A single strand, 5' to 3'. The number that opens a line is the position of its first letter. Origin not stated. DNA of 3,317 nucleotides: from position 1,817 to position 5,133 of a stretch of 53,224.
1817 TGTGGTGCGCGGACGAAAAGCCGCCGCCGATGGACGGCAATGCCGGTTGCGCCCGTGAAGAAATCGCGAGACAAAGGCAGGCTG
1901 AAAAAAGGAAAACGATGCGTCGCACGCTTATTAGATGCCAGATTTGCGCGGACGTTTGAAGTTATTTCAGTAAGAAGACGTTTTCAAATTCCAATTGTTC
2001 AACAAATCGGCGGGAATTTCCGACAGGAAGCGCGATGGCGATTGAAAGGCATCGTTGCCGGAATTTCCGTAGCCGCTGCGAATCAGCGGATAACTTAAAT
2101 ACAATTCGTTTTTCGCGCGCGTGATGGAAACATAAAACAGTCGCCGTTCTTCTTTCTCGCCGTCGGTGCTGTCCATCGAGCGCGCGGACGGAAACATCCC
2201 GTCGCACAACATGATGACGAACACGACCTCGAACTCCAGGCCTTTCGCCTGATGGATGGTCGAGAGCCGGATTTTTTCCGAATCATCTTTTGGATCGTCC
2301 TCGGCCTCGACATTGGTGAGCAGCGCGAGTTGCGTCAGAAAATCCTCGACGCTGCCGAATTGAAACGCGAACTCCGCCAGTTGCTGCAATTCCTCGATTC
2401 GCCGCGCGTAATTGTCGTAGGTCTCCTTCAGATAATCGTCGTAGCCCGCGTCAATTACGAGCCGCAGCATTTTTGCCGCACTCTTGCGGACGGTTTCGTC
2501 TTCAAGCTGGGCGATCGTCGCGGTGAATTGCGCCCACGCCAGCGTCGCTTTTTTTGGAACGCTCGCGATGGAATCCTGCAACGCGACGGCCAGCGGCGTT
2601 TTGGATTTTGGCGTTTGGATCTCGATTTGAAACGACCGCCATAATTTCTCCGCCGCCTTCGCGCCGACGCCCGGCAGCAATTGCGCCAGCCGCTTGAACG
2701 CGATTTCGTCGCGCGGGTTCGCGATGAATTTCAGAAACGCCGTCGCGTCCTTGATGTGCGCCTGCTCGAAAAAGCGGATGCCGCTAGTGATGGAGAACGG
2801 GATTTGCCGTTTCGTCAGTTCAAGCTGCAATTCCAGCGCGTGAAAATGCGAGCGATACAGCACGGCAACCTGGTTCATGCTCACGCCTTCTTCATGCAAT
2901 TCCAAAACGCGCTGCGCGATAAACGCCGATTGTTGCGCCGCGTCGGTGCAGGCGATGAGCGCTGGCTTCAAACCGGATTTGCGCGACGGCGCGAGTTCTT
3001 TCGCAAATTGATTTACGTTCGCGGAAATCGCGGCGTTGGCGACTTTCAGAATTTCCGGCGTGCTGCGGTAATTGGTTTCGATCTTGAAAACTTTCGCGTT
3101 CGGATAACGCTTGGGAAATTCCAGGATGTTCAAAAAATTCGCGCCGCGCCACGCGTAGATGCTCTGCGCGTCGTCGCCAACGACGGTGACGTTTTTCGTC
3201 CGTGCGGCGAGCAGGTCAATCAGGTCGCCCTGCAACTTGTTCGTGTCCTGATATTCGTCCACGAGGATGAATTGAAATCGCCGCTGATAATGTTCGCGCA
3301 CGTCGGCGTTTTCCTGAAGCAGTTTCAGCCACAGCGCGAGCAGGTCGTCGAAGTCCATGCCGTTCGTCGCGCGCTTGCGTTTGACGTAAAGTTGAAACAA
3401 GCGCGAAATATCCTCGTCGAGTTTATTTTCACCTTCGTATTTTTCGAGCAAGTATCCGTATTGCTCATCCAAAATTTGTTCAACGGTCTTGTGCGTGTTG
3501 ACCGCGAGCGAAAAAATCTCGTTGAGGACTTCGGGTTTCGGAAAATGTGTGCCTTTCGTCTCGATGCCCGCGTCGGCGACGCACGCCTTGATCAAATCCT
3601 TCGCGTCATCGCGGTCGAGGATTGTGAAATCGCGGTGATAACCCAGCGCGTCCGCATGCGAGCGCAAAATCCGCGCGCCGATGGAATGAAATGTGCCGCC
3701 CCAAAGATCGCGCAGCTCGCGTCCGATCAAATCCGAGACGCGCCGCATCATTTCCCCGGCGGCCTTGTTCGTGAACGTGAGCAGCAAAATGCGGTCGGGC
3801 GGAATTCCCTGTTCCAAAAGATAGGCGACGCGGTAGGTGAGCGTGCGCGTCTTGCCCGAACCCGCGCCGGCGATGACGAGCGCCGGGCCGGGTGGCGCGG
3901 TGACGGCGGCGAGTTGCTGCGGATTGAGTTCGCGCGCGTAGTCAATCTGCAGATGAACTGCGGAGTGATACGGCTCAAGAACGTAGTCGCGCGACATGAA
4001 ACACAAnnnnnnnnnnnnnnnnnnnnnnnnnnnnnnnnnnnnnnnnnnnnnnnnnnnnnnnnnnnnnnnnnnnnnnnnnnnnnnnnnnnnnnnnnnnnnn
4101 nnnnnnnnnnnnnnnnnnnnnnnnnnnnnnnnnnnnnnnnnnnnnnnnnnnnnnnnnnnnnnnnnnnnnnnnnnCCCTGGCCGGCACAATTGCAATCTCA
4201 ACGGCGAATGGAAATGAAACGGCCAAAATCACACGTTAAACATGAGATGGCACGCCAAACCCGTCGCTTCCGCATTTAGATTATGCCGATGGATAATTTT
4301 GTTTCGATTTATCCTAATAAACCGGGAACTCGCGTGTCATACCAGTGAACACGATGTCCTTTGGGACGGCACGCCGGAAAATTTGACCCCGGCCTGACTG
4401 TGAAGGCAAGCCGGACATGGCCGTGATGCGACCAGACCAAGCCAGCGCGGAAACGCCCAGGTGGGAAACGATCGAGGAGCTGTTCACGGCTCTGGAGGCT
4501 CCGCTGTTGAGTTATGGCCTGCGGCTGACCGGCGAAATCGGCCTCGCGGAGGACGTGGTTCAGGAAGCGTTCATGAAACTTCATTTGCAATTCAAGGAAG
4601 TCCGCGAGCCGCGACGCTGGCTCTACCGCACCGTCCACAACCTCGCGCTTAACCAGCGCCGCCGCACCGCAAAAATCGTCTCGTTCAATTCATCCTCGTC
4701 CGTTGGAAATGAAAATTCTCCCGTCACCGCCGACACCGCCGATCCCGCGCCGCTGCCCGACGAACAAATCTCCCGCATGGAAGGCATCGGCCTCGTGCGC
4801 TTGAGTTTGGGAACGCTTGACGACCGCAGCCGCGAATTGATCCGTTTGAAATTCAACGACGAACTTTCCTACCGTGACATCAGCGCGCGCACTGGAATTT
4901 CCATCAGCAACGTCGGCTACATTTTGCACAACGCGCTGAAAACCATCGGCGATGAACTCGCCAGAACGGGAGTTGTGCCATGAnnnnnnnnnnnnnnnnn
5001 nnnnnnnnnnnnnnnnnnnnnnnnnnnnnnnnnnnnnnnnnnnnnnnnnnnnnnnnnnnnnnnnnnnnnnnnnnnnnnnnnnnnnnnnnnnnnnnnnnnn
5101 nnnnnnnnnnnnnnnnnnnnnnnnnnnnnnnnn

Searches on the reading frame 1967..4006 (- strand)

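Call 26: search_protein_families(library=pfam, proteins=[window:1967-4006:-], max_evalue=0.01)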
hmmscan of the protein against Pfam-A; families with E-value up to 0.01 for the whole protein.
window:1967-4006:- (679 aa): 9 families
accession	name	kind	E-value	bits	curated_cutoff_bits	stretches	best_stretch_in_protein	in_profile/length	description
PF00580.27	UvrD-helicase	-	1.3e-80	271.4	23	1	27-302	1-271/271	UvrD/REP helicase N-terminal domain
PF13361.12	UvrD_C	-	6.6e-61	207.1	25.6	1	308-639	2-347/350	UvrD-like helicase C-terminal domain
PF13245.12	AAA_19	-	1e-21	77.9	25.1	1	33-285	3-132/134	AAA domain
PF13538.12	UvrD_C_2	-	3.2e-11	43.3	27.4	1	579-637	2-51/52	UvrD-like helicase C-terminal domain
PF01443.25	Viral_helicase1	-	9.7e-09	35.8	21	1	240-387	54-200/228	Viral superfamily 1 RNA helicase core domain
PF13604.12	AAA_30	-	8.4e-07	29.3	27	0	27-89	2-65/191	AAA domain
PF13087.12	AAA_12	-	0.00021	21.4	27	0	548-636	110-189/195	AAA domain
PF13086.12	AAA_11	-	0.0082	16.4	27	0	28-92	3-74/257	AAA domain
PF13401.12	AAA_22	-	0.0099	16.6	27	0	40-110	6-72/130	AAA domain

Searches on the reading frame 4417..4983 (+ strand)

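Call 26: search_protein_families(library=pfam, proteins=[window:4417-4983:+], max_evalue=0.01)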
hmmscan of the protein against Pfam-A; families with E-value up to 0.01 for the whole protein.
window:4417-4983:+ (188 aa): 5 families
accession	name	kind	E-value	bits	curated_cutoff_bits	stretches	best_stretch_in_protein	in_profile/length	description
PF04542.20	Sigma70_r2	-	8.4e-10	38.7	24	1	22-85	1-69/71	Sigma-70 region 2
PF08281.18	Sigma70_r4_2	-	3.6e-09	36.6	25.7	1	127-176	4-53/54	Sigma-70, region 4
PF04545.22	Sigma70_r4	-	7.3e-08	32.3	24.1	1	131-175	2-46/50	Sigma-70, region 4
PF15275.11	PEHE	-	0.0027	18.6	34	1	12-106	2-83/127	PEHE domain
PF13412.12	HTH_24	-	0.0074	16.3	21.9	0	147-168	15-36/48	Winged helix-turn-helix DNA-binding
